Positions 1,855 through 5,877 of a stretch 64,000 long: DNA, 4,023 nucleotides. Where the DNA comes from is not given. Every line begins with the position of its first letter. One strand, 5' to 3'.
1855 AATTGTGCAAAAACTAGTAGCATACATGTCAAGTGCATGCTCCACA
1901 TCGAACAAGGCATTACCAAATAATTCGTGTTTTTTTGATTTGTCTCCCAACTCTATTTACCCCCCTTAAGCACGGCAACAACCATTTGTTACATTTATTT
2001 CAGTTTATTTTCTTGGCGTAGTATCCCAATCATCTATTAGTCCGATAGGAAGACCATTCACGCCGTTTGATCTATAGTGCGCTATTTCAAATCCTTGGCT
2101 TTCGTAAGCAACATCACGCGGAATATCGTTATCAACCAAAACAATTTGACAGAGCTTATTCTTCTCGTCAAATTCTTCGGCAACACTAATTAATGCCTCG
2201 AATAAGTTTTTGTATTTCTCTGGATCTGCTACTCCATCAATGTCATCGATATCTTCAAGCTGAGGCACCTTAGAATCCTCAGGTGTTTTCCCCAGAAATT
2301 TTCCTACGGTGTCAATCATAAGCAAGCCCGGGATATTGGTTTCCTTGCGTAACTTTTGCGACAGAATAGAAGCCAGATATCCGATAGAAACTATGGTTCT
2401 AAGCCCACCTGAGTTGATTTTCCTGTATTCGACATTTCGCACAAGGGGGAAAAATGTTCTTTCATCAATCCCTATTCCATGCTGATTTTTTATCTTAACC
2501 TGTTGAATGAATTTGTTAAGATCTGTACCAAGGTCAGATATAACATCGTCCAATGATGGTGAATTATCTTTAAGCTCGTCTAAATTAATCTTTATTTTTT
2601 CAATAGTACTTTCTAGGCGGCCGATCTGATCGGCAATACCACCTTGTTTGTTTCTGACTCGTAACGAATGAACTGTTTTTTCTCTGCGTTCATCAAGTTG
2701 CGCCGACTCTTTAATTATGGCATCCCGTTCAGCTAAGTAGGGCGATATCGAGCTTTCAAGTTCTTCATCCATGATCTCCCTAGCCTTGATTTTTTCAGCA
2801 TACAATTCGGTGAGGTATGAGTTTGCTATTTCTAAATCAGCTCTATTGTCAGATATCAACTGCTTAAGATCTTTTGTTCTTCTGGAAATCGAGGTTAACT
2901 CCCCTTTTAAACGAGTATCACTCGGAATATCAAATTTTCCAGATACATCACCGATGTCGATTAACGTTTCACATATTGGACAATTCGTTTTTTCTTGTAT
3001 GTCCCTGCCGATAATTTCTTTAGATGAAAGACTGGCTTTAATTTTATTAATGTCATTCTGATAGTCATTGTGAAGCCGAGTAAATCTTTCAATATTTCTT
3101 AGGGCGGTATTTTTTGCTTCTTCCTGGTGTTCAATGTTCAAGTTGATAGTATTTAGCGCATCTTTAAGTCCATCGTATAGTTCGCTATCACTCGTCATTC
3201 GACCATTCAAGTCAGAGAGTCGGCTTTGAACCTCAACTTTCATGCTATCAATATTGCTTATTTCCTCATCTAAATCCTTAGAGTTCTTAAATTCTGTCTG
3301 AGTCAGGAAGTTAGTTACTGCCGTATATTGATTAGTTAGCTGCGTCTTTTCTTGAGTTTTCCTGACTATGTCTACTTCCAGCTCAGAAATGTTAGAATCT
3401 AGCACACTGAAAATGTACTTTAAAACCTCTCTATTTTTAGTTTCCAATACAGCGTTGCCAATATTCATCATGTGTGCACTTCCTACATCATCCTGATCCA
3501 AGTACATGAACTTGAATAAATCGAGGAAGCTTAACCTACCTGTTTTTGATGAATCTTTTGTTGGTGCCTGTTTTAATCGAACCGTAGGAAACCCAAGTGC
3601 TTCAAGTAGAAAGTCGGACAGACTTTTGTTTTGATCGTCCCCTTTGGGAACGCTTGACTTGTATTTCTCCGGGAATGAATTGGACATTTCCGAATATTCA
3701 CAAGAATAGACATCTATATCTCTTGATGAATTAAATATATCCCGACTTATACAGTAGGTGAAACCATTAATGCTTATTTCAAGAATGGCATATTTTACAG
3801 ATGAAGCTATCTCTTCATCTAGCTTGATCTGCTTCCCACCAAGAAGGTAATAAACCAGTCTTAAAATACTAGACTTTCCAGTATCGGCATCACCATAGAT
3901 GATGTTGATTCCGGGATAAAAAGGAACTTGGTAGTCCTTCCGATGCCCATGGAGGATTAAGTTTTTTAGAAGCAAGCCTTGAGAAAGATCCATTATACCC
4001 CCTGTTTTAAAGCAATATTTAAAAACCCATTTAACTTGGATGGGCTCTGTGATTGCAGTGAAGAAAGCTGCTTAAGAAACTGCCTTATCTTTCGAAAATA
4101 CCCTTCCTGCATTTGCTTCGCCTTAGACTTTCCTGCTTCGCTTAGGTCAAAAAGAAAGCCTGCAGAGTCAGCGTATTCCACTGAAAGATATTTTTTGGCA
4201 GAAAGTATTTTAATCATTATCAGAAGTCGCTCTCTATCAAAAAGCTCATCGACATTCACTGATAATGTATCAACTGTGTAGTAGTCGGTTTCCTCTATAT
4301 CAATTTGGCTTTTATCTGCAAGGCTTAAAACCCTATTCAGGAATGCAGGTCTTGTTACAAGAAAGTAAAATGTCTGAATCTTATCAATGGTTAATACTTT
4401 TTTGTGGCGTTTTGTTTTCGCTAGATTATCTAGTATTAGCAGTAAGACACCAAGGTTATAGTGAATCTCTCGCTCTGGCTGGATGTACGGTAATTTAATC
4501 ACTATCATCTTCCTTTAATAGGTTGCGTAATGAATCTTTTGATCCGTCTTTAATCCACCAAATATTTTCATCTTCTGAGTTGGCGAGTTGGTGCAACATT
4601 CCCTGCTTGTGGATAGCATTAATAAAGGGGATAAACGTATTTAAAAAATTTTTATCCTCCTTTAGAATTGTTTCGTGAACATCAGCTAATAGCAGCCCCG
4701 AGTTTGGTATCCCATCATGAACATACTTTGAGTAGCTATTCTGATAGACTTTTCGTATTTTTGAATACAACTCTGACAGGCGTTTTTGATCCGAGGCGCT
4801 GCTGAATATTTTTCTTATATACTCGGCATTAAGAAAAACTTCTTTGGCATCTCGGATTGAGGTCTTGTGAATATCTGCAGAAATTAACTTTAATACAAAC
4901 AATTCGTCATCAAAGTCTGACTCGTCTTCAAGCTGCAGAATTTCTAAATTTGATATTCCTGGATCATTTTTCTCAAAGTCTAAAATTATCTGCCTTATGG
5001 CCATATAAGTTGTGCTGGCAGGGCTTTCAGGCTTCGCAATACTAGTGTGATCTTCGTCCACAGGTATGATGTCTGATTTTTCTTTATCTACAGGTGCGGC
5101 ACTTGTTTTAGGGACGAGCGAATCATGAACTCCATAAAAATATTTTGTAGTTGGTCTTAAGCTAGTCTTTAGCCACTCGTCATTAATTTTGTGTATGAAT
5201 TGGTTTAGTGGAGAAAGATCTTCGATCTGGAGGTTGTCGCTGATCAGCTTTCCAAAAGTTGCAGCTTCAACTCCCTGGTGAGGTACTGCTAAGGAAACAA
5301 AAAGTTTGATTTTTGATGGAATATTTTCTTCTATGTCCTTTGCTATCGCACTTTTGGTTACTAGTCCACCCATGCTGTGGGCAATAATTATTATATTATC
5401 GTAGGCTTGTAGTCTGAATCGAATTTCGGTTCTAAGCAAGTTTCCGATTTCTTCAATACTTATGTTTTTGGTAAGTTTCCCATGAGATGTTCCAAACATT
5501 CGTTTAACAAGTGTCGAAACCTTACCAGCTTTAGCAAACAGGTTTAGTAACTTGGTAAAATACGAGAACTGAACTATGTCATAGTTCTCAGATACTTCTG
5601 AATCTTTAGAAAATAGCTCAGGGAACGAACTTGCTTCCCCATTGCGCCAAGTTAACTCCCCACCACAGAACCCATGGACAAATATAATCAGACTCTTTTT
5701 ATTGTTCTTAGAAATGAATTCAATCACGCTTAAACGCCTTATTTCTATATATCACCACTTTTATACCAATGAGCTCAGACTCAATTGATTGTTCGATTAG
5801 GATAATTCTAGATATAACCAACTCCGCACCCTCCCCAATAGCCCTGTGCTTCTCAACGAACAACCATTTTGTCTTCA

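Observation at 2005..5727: Translationally coupled three-gene cassette (lipase-like alpha/beta hydrolase, small helical protein, SbcC/Rad50-like coiled-coil ABC ATPase with CPxC hook) resembling a Lamassu / ABC-3C anti-phage system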

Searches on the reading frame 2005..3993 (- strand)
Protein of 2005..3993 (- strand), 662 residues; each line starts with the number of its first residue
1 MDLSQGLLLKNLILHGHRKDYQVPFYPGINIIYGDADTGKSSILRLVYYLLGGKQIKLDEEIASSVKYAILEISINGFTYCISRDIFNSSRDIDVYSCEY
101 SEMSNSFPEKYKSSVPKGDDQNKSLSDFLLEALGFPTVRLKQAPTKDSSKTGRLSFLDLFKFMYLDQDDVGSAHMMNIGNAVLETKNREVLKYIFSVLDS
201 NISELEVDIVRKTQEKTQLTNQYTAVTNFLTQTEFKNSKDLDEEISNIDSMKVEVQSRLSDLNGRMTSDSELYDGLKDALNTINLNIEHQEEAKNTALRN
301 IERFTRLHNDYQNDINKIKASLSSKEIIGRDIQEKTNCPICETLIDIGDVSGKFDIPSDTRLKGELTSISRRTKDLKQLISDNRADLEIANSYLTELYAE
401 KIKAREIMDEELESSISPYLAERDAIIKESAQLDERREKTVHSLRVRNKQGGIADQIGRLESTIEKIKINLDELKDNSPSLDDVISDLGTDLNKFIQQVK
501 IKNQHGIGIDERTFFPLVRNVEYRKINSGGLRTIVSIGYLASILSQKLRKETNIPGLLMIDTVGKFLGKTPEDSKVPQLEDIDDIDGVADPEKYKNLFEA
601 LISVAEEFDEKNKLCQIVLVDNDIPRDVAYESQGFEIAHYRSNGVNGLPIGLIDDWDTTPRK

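Call 3: search_protein_families(library=pfam, proteins=[window:2005-3993:-], max_evalue=0.1)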
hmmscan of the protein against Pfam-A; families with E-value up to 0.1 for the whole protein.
window:2005-3993:- (662 aa): 3 families
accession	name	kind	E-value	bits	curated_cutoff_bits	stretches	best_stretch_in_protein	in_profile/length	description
PF08614.16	ATG16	-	0.0075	16.9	33.7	1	198-296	79-176/200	Autophagy protein 16 (ATG16)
PF13175.12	AAA_15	-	0.015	15.4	32.1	1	19-323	15-261/374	AAA ATPase domain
PF02463.25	SMC_N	-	0.031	14.2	40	1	19-58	16-56/220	RecF/RecN/SMC N terminal domain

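Call 4: search_protein_families(library=padloc, proteins=[window:2005-3993:-], max_evalue=0.1)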
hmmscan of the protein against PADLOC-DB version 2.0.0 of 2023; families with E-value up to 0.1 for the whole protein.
window:2005-3993:- (662 aa): 17 families
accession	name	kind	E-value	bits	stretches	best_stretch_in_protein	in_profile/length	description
PDLC03862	LmuB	-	2.9e-208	691.3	1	2-657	2-642/643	-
PDLC03866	LmuB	-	1.8e-70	235.9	1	6-629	3-615/641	-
PDLC03863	LmuB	-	3.9e-58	195.6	1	7-562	3-539/610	-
PDLC03859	LmuB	-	7e-50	168.8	1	9-653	5-604/611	-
PDLC03867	LmuB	-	2.7e-27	93.5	1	7-655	4-602/605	-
PDLC03860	LmuB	-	4.4e-25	86.3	1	15-563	14-488/565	-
PDLC03864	LmuB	-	7.6e-18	62.4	1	8-564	45-600/657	-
PDLC00249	LmuB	-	7.5e-10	36.1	1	12-439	9-402/565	AAA ATPase domain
PDLC00255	LmuB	-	1.4e-08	32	1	17-76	16-74/550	AAA ATPase domain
PDLC03865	LmuB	-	2.3e-07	27.4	2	183-503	373-680/1007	-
PDLC00256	LmuB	-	1.2e-06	25.5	1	7-499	4-451/563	AAA ATPase domain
PDLC00252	LmuB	-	3.5e-06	24.1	1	18-424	16-372/554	AAA ATPase domain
PDLC04213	HEC-02A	-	1.2e-05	23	1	19-107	15-100/337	-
PDLC00253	LmuB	-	3.9e-05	20.4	1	12-108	11-111/567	AAA ATPase domain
PDLC00263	LmuB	-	4.1e-05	21.6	1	28-197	26-174/204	AAA ATPase domain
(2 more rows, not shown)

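Call 7: search_protein_families(library=ncbifam, proteins=[window:2005-3993:-], max_evalue=0.1)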
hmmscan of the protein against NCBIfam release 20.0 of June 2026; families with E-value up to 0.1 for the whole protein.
window:2005-3993:- (662 aa): 9 families
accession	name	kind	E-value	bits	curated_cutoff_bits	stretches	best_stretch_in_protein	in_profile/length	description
NF045487.1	ASRP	equivalog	1.6e-08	33.7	300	2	198-486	154-446/593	archaea-specific SMC-related protein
TIGR02169.1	SMC_prok_A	equivalog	7.4e-05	20.6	729.4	0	362-494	694-824/1165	chromosome segregation protein SMC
NF053563.1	Rkd4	equivalog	0.00014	20.1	860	1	16-63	13-59/747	arcadin-4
TIGR02168.1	SMC_prok_B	equivalog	0.00014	19.8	567.35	2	197-324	236-362/1181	chromosome segregation protein SMC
NF038218.1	IcmG_DotF_IVB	equivalog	0.0045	16.7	200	0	207-291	88-172/266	type IVB secretion system protein IcmG/DotF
NF047363.1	Zn_ribbon_CdsZ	equivalog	0.021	14.3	275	1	192-304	43-156/251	zinc ribbon domain regulatory protein CdsZ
TIGR04523.1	Mplasa_alph_rch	subfamily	0.028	12.3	270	1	189-330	471-613/745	helix-rich protein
NF006543.0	PRK09039.1-2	equivalog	0.068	13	305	1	365-494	55-191/350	peptidoglycan -binding protein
NF045780.1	TrlF_fam_ATP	equivalog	0.068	11.8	350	0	371-523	553-705/944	TrlF family AAA-like ATPase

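Call 8: search_solved_structures(query=window:2005-3993:-, max_evalue=0.01, show_alignments=2)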
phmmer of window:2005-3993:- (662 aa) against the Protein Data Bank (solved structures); distinct sequences matched with E-value up to 0.01: 0.

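Call 11: find_homologous_proteins(query=window:2005-3993:-, max_evalue=0.00001)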
Query window:2005-3993:- (662 aa): 217 proteins with E <= 0.00001 among 8000 candidates; the best 120 are listed.
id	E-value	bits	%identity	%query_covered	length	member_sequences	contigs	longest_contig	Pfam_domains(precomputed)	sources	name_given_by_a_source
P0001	0.0e+0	1447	100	100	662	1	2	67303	-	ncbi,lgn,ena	-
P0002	0.0e+0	1279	88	100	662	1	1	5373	PF13175.13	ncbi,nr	ncbi:MAG: hypothetical protein PHS86_07400 [Syntrophaceae bacterium]|nr:hypothetical protein [Syntro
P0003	0.0e+0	1271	87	100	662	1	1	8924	-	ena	-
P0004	0.0e+0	1243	86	100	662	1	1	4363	PF13175.13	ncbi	-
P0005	0.0e+0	1231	84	100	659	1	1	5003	PF13175.13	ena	-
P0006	0.0e+0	1217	83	100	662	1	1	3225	PF13175.13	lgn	-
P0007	0.0e+0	1211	83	99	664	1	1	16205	-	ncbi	-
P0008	0.0e+0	1211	83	100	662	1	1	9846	-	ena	-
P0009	0.0e+0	1203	83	100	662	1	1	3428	-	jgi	jgi:hypothetical protein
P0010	0.0e+0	1202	82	100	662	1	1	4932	PF13175.13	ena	-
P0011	0.0e+0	1192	81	100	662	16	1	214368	-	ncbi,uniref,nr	ncbi:hypothetical protein [Oceanimonas sp. CAM02]|uniref:hypothetical protein n=1 Tax=Oceanimonas sp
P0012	0.0e+0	1190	81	100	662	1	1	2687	-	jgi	-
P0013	0.0e+0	1187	80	100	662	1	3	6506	PF13175.13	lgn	-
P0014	0.0e+0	1187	80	100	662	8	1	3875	-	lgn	-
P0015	0.0e+0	1187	80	100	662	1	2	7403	-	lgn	-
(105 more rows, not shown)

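Call 20: search_dna_similar(query=window:2005-3993:-, collection=plasmids, mode=protein, max_rows=15)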
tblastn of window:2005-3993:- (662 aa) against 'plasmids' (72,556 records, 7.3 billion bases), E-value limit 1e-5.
Records with a match: 142; places in all: 144; records where one place covers at least 80% of the query: 58.
Best place of each record, by identity: <60% 142.
By first word of the organism name: Escherichia 45; Streptomyces 30; Burkholderia 15; Bacillus 8; Klebsiella 7; Rhizobium 6; Pseudomonas 4; Spirosoma 2; Hymenobacter 2; Methylocystis 2; and 18 more.
By predicted mobility (MOB-suite, as given by PLSDB): conjugative 71; non-mobilizable 53; mobilizable 18.
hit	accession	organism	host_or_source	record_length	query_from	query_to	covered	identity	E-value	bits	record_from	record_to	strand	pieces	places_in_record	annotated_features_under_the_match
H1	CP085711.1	Bacillus sp. F19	single cell,soil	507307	1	655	99%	35.8%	4e-124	413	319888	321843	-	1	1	hypothetical protein (x2)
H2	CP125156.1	Klebsiella pneumoniae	-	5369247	7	605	90%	39.0%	3e-120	402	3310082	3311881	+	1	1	exonuclease SbcC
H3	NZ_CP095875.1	Bacillus sp. PGP15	-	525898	4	661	99%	35.4%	4e-121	404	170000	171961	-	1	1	AAA family ATPase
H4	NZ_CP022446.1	Bacillus cereus C1L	whole organism,rhizosphere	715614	4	661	99%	35.1%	5e-120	401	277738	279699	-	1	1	AAA family ATPase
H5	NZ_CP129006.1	Bacillus cereus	cattle,Isolated from the spleen of ...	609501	3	655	99%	25.3%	3e-37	157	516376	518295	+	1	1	AAA family ATPase | ABC-three component system middle component 2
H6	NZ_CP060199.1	Aminobacter sp. MDW-2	cell culture,soil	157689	3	661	100%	24.2%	3e-11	74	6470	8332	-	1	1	AAA family ATPase | ABC-three component system middle component 2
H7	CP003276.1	Streptomyces hygroscopicus subsp. jinggangensis 5008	-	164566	1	655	99%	23.8%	3e-31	138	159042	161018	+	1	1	hypothetical protein (x2)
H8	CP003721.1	Streptomyces hygroscopicus subsp. jinggangensis TL01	-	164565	1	655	99%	23.8%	3e-31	138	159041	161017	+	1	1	hypothetical protein (x2)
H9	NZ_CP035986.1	Bacillus mycoides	cell culture,soil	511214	23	625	91%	24.5%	9e-25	118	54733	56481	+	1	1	hypothetical protein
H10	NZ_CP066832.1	Streptomyces liliifuscus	whole organism,soil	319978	1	655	99%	22.5%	4e-24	115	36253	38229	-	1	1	DNA recombination protein RecN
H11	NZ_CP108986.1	Streptomyces sp. NBC_00724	-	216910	1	659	100%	22.3%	3e-21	106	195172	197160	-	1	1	DNA recombination protein RecN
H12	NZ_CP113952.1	Rhodococcus sp. JS3073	culture,soil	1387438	1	625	94%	23.5%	2e-32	142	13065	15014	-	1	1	record has no annotation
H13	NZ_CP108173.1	Streptomyces sp. NBC_00147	-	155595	1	655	99%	22.3%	1e-24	117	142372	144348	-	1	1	DNA recombination protein RecN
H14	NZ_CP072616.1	Sulfitobacter sp. CB2047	-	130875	18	629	92%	23.4%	5e-8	64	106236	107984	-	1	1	hypothetical protein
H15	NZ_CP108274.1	Streptomyces zaomyceticus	-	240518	6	659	99%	21.7%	1e-19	102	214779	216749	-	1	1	DNA recombination protein RecN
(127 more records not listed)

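Call 22: find_related_loci(query=A1, collection=genome_contigs, flank=10000)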
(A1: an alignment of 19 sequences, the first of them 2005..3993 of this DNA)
Query A1 (662 aa) in genome_contigs; peptide patterns used: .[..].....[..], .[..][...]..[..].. (x = any residue, [..] = any of these).
156 stretches matched a pattern; 60 encode a relative of the query (tblastn E <= 1e-3); 59 distinct loci.
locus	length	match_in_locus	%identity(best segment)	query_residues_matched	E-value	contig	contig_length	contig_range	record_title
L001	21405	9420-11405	81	1-662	0e+0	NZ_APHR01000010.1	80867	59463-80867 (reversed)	Methylophaga lonarensis MPL Contig10, whole genome shotgun sequence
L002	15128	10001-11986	79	1-662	0e+0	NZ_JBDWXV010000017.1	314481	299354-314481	MAG: Saccharospirillum sp. isolate LC.122.F.C4_512_38 LC_122_F_C4_512_38_000000000017, whole genome shotgun sequence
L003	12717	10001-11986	79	1-662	0e+0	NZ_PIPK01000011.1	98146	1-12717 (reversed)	Aliidiomarina maris strain CF12-14 contig11, whole genome shotgun sequence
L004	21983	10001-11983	79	1-661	0e+0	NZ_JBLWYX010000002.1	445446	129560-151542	MAG: Marinobacter sp. isolate EC01-08 C01maxbin.020RE.5K@2, whole genome shotgun sequence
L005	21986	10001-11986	77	1-662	0e+0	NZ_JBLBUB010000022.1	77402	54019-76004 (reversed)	Microbulbifer sp. 2304DJ12-6 2304DJ12-6_22, whole genome shotgun sequence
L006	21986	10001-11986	78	1-662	0e+0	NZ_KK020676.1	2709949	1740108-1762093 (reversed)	Stutzerimonas stutzeri KOS6 scaffold2, whole genome shotgun sequence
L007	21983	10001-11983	74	1-661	0e+0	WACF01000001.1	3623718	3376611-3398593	Proteobacteria bacterium 005FR1 AFADKFBB_1, whole genome shotgun sequence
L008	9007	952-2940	75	1-662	0e+0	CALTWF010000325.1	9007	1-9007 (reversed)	MAG: uncultured Pseudomonas sp. isolate uEmFDPIeaY_bin.24.MAG genome assembly, contig: NODE_4585_length_9007_cov_48.6371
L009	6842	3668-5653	72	1-662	0e+0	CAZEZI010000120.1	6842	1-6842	MAG TPA_asm: uncultured Thioalkalispiraceae bacterium isolate SRP128015_co3_350 genome assembly, contig: NODE_14454_leng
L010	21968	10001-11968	70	1-656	0e+0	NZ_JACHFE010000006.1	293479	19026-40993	Marinobacter oulmenensis strain DSM 22359 Ga0415358_06, whole genome shotgun sequence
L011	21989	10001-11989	74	1-662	0e+0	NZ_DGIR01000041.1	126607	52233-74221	MAG: Pseudomonas sp. UBA4617 UBA4617_contig_63, whole genome shotgun sequence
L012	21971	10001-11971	61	1-657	0e+0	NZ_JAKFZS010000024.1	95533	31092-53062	Pseudoalteromonas luteoviolacea strain MMG020 assembly_contig_24, whole genome shotgun sequence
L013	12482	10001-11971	61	1-657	0e+0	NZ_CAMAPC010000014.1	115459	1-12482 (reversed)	Pseudoalteromonas holothuriae strain CIP 111854 NODE_14, whole genome shotgun sequence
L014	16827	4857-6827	61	1-657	0e+0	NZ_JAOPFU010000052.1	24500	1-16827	Catenovulum sp. 2E275 scaffold_52_length=24501, whole genome shotgun sequence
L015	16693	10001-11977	58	1-657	0e+0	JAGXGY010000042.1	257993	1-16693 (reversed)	MAG: Methylobacter sp. isolate LH_M5 k141_907461, whole genome shotgun sequence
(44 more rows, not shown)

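Call 25: find_encoding_contigs(protein=P0001, flank=10000, max_places=4)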
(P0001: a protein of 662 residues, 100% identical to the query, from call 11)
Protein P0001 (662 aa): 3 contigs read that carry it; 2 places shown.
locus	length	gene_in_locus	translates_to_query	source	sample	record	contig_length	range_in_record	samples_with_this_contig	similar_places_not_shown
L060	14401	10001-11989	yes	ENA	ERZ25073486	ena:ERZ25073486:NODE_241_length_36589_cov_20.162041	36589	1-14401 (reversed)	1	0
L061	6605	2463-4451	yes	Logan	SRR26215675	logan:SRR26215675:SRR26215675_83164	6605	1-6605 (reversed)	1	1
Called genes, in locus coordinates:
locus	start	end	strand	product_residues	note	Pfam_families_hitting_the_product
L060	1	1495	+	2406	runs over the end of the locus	PF00109:ketoacyl-synt, PF02801:Ketoacyl-synt_C, PF16197:KAsynt_C_assoc (weak), PF00109:ketoacyl-synt, PF02801:Ketoacyl-synt_C, PF00698:Acyl_transf_1 (weak), PF07977:FabA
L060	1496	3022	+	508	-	PF03060:NMO (weak), PF21607:FabD_helical_ins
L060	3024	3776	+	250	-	PF22624:AASDHPPT_N, PF01648:ACPS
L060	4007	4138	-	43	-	-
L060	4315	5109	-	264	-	PF06167:Peptidase_M90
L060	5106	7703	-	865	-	PF00270:DEAD, PF04851:ResIII (weak), PF00271:Helicase_C, PF08482:HrpB_C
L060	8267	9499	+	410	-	PF05057:DUF676, PF07819:PGAP1, PF20284:CTD8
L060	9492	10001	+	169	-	PF20290:MC4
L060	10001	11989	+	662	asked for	-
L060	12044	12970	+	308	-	-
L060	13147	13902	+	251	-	-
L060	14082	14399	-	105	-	?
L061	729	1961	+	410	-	PF05057:DUF676, PF07819:PGAP1, PF20284:CTD8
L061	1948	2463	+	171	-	PF20290:MC4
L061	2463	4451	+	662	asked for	-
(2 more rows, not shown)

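Call 29: search_protein_families(library=phrogs, proteins=[window:2005-3993:-], max_evalue=0.01)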
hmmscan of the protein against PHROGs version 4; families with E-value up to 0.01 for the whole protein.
window:2005-3993:- (662 aa): 6 families
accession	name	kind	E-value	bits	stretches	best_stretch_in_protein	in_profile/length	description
phrog_1637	-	unknown function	1.7e-122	411.1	1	7-655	6-660/661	-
phrog_21162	-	unknown function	9.9e-86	289.2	1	8-384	7-383/395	-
phrog_18263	-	unknown function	1.9e-62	212.1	1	405-655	2-253/254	-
phrog_28539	-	unknown function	3.3e-27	95.9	1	537-655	1-120/121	-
phrog_26957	-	unknown function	7e-15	56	1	593-655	2-64/65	-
phrog_1499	-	unknown function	0.0026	18.1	1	19-59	17-56/427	-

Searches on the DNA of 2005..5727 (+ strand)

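Call 19: search_dna_similar(query=window:2005-5727:+, collection=ecoli_genomes, mode=distant, max_rows=10)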
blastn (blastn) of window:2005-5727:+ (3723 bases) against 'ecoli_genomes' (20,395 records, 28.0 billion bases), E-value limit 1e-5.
No match.
